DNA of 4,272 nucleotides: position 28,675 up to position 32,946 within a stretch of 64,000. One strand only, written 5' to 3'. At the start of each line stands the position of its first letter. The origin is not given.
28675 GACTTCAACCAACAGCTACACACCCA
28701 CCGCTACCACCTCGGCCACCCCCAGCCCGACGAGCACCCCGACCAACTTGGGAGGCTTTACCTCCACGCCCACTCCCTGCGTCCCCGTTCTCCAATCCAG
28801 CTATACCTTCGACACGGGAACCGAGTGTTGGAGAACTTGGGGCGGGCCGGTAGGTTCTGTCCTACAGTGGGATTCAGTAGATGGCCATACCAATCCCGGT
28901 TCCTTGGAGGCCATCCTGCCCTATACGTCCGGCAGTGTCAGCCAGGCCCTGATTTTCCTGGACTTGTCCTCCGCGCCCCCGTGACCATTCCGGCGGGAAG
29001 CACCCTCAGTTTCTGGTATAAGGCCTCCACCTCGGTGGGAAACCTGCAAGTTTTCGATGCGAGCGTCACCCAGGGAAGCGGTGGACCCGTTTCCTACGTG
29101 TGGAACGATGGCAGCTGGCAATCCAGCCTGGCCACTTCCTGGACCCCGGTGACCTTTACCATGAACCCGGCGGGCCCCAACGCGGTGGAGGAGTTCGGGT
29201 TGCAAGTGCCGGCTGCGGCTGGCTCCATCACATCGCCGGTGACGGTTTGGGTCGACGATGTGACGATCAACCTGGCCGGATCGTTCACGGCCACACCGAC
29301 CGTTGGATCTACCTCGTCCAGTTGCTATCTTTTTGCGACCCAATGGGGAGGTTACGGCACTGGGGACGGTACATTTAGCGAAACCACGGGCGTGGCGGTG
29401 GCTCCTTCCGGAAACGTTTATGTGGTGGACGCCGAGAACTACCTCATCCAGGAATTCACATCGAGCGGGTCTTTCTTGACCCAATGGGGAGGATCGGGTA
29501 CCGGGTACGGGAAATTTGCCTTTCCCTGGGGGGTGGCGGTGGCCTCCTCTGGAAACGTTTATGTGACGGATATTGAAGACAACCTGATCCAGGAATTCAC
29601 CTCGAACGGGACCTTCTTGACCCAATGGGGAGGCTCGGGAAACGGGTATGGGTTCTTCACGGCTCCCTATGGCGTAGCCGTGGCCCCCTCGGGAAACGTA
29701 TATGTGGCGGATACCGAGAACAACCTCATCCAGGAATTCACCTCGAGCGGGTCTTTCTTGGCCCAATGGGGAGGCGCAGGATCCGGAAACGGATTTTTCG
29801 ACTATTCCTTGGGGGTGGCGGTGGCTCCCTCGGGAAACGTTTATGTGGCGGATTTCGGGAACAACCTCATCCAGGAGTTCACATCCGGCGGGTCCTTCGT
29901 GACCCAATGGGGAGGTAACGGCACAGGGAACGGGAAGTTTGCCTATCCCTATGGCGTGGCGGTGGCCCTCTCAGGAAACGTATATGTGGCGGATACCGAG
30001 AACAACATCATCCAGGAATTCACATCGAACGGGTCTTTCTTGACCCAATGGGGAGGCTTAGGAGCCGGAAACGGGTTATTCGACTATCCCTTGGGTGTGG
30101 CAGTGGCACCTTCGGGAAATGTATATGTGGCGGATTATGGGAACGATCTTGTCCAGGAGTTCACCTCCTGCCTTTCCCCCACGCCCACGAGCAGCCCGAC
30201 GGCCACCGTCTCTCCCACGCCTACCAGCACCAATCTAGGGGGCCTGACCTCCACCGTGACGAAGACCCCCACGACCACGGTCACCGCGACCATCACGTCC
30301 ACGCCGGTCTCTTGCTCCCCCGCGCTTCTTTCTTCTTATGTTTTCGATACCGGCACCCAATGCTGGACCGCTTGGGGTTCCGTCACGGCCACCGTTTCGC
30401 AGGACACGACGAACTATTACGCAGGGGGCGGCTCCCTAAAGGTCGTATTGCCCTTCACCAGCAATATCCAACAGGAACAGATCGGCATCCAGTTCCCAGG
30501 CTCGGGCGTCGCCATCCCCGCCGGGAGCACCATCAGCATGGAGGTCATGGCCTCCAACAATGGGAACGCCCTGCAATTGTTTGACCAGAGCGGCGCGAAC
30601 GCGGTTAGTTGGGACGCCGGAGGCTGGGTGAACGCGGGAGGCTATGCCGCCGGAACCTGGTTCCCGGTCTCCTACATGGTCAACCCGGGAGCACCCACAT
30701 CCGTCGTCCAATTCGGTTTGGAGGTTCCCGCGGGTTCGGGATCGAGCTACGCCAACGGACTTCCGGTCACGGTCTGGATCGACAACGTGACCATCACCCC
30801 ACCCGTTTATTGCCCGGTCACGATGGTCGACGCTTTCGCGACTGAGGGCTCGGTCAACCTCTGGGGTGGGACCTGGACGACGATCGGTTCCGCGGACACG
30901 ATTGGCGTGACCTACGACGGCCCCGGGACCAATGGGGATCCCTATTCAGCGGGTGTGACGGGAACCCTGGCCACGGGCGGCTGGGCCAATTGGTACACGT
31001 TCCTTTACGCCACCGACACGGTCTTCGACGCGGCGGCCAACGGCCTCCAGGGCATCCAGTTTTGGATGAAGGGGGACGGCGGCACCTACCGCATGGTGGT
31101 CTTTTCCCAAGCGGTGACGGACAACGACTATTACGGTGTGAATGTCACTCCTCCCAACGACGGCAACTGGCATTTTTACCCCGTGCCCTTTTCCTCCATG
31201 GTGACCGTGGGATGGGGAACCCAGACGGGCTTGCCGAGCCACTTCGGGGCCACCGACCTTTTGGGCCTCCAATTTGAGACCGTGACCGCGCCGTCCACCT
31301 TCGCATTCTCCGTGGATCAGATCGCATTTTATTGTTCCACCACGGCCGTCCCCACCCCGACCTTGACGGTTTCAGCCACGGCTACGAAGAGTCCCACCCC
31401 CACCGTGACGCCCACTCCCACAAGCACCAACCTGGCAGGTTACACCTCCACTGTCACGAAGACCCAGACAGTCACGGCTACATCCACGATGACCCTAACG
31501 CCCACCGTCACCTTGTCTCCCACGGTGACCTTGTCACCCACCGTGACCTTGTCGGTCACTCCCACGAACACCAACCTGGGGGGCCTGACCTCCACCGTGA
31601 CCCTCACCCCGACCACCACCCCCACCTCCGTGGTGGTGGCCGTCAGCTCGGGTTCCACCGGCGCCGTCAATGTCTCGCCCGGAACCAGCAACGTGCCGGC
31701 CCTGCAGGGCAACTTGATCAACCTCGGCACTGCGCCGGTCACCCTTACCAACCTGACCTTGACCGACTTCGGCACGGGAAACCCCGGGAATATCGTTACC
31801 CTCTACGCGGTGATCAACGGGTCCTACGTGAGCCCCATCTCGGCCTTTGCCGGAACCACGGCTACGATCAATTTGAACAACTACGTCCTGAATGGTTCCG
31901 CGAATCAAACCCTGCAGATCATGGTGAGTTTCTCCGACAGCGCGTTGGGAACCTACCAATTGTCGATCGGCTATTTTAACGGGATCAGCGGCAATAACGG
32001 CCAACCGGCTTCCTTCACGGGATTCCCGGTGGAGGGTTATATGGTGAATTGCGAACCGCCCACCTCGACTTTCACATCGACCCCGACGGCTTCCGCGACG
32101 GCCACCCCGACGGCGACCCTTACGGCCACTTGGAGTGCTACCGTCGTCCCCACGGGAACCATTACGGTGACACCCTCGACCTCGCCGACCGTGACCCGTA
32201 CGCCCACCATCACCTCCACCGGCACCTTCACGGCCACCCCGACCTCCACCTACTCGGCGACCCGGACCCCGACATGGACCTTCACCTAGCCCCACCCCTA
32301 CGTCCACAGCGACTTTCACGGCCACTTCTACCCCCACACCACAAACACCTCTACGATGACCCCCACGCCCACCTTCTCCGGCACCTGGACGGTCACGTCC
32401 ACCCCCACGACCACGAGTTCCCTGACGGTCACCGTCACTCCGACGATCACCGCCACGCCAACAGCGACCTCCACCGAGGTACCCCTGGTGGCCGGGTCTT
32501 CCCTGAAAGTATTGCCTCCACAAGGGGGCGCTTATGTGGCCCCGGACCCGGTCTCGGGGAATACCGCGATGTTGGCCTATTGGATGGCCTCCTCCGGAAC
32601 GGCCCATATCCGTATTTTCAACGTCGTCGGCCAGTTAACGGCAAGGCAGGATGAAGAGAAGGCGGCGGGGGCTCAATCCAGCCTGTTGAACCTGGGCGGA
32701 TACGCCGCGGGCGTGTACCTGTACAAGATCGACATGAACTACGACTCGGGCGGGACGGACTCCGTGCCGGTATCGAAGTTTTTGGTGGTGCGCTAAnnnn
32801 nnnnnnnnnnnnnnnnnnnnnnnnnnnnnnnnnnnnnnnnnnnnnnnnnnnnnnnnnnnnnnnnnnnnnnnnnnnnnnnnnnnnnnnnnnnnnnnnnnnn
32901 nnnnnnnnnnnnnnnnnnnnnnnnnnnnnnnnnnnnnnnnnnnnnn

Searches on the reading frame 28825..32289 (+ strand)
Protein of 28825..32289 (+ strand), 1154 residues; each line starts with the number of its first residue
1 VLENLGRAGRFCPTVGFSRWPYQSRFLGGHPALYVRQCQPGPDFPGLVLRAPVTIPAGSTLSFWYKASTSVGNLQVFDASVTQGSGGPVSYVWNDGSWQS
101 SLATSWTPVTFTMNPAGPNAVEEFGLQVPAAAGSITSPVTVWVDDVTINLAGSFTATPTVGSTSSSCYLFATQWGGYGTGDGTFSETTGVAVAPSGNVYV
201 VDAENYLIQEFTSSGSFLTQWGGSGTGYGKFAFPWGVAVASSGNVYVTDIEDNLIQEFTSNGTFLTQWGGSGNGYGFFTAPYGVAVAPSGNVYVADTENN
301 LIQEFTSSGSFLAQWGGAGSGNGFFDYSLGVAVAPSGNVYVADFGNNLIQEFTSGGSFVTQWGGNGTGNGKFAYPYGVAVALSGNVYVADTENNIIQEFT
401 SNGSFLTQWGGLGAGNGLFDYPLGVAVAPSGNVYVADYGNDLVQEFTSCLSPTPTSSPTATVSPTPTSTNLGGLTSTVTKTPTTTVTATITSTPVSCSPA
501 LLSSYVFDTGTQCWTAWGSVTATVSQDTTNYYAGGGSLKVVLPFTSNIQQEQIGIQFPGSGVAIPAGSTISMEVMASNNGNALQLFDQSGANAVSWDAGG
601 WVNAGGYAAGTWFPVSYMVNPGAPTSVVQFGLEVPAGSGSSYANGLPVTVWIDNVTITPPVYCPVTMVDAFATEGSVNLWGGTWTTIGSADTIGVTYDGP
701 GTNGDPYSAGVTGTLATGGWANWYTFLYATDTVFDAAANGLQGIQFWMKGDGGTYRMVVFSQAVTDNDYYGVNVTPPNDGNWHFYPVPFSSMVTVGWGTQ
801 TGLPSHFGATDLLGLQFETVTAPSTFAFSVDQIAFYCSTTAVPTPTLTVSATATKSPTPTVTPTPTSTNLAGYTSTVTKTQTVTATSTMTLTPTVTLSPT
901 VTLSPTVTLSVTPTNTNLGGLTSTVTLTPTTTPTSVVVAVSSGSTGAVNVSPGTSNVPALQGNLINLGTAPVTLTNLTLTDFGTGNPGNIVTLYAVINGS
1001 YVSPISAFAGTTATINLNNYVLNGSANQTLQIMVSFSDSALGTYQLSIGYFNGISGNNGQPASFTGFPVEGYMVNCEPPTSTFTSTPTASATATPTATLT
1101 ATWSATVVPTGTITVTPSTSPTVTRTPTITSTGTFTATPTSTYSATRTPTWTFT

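Call 3: search_protein_families(library=pfam, proteins=[window:28825-32289:+], max_evalue=0.1)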
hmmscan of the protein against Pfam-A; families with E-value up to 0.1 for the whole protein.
window:28825-32289:+ (1154 aa): 6 families
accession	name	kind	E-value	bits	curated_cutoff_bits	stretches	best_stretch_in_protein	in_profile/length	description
PF01436.27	NHL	-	2.1e-42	141.5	20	6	419-446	1-28/28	NHL repeat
PF25021.1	TEN_NHL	-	4.1e-08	33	27.1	0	369-403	138-170/357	Teneurin NHL domain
PF23500.1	DUF7133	-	2.9e-05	24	27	0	280-304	330-354/385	Domain of unknown function (DUF7133)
PF08547.18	CIA30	-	0.00011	22.7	24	1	716-816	47-142/157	Complex I intermediate-associated protein 30 (CIA30)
PF06739.17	SBBP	-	0.0064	16.9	20.5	0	368-389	8-29/38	Beta-propeller repeat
PF22701.2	Mala_s_1-like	-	0.0067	16.6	27.5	0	189-295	44-146/195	Mal s 1 allergenic protein-like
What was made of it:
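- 27473..32796 (+): Large secreted NHL-repeat/CIA30-like protein ending in a T9SS type A-like CTD (CTD about 32521..32793). In this assembly it is split into 27473..28984, 28825..32289 and 32356..32796. It has six NHL repeats and a CIA30 match (call 3).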

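Call 4: search_protein_families(library=ncbifam, proteins=[window:28825-32289:+], max_evalue=0.1)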
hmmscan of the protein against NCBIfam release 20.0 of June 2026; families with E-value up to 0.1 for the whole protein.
window:28825-32289:+ (1154 aa): 2 families
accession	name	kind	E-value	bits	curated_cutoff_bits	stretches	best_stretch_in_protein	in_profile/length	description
NF035926.1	scyF_NHL_VPEP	equivalog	2.4e-59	201.4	350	3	234-363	154-284/376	scytonemin biosynthesis PEP-CTERM protein ScyF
NF047780.1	LIC12708_fam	subfamily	5.5e-10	38.7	150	0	383-407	66-90/391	LIC_12708 family protein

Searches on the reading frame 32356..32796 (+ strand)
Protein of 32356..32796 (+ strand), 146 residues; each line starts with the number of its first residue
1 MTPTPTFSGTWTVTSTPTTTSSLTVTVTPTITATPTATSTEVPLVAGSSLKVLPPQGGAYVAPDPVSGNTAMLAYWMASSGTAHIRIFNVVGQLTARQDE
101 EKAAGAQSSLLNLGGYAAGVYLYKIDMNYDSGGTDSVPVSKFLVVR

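Call 3: search_protein_families(library=pfam, proteins=[window:32356-32796:+], max_evalue=0.1)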
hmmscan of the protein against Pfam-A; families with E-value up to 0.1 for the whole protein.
window:32356-32796:+ (146 aa): 1 family
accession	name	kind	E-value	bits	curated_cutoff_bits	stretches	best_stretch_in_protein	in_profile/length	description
PF18962.6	Por_Secre_tail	-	2.8e-05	24.8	27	1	63-128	3-65/75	Secretion system C-terminal sorting domain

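Call 4: search_protein_families(library=ncbifam, proteins=[window:32356-32796:+], max_evalue=0.1)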
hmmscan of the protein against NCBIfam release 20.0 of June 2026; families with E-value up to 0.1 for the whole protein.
window:32356-32796:+ (146 aa): 2 families
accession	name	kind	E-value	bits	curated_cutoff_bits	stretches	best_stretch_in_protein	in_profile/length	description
TIGR04183.1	Por_Secre_tail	domain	4.6e-06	26.5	23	1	62-128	2-61/72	T9SS type A sorting domain-containing protein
NF052323.1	T9SSA_dep_M6i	equivalog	0.00057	17.9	600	1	56-133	955-1031/1043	T9SS-dependent M6-like inactivated metalloprotease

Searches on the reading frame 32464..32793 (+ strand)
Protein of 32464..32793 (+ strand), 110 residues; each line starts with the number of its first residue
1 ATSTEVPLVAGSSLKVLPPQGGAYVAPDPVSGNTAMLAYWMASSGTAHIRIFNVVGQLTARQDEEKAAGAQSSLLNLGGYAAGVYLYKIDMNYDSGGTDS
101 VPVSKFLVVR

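Call 35: search_protein_families(library=ncbifam, alignment_id=A3, max_evalue=0.01)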
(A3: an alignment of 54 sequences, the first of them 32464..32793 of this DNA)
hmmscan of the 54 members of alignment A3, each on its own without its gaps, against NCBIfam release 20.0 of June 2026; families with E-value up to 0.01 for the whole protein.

A. member 1, window:32464-32793:+ (110 aa): 2 families
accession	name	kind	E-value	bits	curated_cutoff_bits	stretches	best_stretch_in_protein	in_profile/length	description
TIGR04183.1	Por_Secre_tail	domain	7.6e-06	25.8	23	1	26-92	2-61/72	T9SS type A sorting domain-containing protein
NF052323.1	T9SSA_dep_M6i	equivalog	0.00029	18.9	600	1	21-98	956-1032/1043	T9SS-dependent M6-like inactivated metalloprotease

B. families by the number of members that match (of 54 scanned): 15 families
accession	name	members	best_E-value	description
NF052228.1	T9SS_PorZ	38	1e-17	type IX secretion system anionic LPS delivery protein PorZ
TIGR04183.1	Por_Secre_tail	38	9.2e-11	T9SS type A sorting domain-containing protein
NF033707.1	T9SS_sortase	32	9.6e-19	type IX secretion system sortase PorU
NF005176.1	PRK06655.1-1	27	6.7e-11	flagellar hook assembly protein FlgD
NF052323.1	T9SSA_dep_M6i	26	7.9e-18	T9SS-dependent M6-like inactivated metalloprotease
NF009276.0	PRK12633.1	18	1e-08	flagellar basal body rod modification protein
NF038113.1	T9SSA_dep_M36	11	6.6e-07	T9SS-dependent M36 family metallopeptidase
NF009452.0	PRK12812.1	11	8.7e-06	flagellar basal body rod modification protein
NF009453.0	PRK12813.1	11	0.00015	flagellar basal body rod modification protein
NF009277.0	PRK12634.1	9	1.4e-05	flagellar basal body rod modification protein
NF053608.1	Lsa66_OmpA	3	0.00031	fibronectin-binding adhesin Lsa66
NF033708.1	T9SS_Cterm_ChiA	2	0.0012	T9SS sorting signal type C domain-containing protein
NF004496.1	PRK05842.1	2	0.0028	flagellar hook assembly protein FlgD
TIGR04131.1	Bac_Flav_CTERM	1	0.0015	T9SS type B sorting domain-containing protein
NF048003.1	GTA_spike_fiber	1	0.0098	phage head spike fiber domain-containing protein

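Call 36: search_protein_families(library=pfam, alignment_id=A3, max_evalue=0.01)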
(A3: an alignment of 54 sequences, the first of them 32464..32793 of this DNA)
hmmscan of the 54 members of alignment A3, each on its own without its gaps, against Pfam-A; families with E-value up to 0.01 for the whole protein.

A. member 1, window:32464-32793:+ (110 aa): 1 family
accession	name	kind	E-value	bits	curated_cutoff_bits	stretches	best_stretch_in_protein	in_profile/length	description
PF18962.6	Por_Secre_tail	-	2.1e-05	25.2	27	1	27-92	3-65/75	Secretion system C-terminal sorting domain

B. families by the number of members that match (of 54 scanned): 5 families
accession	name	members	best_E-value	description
PF13860.13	FlgD_ig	33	1.2e-13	FlgD Ig-like domain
PF13585.12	CHU_C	29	6.2e-08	CHU_C Type IX secretion signal domain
PF18962.6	Por_Secre_tail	23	1.4e-09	Secretion system C-terminal sorting domain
PF22815.2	CatAgl_D1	2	0.0048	Alpha-1,3-glucanase catalytic domain D1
PF18196.7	Cdh1_DBD_1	1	0.0025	Chromodomain helicase DNA-binding domain 1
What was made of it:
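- On T9SS type A sorting domain (TIGR04183 / PF18962) for the neighbouring cargo: Across 54 upstream tails, 38 match TIGR04183 and 33 match FlgD_ig (calls 35, 36).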

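Call 68: search_solved_structures(query=A3, max_evalue=1, show_alignments=0)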
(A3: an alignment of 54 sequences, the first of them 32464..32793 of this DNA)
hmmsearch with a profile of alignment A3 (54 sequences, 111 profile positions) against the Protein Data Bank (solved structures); distinct sequences matched with E-value up to 1: 35.
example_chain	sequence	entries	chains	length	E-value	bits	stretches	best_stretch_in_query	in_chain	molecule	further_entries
5m11_A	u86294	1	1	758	1.7e-11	47.3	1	9-111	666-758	Immunoreactive 84kD antigen PG93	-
6za2_A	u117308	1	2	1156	5.5e-09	39.2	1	11-110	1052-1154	Por secretion system protein porU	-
7eh9_A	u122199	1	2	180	1e-07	35.1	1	35-103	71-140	Basal-body rod modification protein FlgD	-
3osv_A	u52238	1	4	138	1.1e-07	35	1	40-101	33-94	Flagellar basal-body rod modification protein FlgD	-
7bhq_A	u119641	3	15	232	1.5e-07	34.6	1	36-103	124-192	Basal-body rod modification protein FlgD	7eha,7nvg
4zzf_A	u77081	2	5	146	7.1e-07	32.4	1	45-99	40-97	Flagellar basal body rod modification protein | Basal-body rod modification protein FlgD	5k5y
4zzk_A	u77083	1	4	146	7.2e-07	32.4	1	45-99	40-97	Basal-body rod modification protein FlgD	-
3c12_A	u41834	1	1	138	1.6e-05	28.1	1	30-106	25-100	Flagellar protein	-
5uyt_A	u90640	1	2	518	0.00011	25.3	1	12-107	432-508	Ice-binding protein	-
8bty_A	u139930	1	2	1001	0.00031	23.9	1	54-99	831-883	C5a peptidase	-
8glk_D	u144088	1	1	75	0.00032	23.9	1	17-109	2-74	Endonuclease I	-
1xf1_A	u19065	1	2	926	0.00033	23.8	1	54-99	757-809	C5a peptidase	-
8glj_D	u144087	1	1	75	0.00052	23.2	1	16-107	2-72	Por secretion system C-terminal sorting domain-containing protein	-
7yzx_A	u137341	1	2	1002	0.0016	21.6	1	54-99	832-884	C5a peptidase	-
7bj3_A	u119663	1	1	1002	0.0016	21.6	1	54-99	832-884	C5a peptidase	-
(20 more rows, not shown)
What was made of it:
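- On T9SS type A sorting domain (TIGR04183 / PF18962) for the neighbouring cargo: The best PDB relatives are the PorZ and PorU CTDs, followed by FlgD (call 68).
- The CTD profile's best PDB hits are the PorZ and PorU CTDs (call 68).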
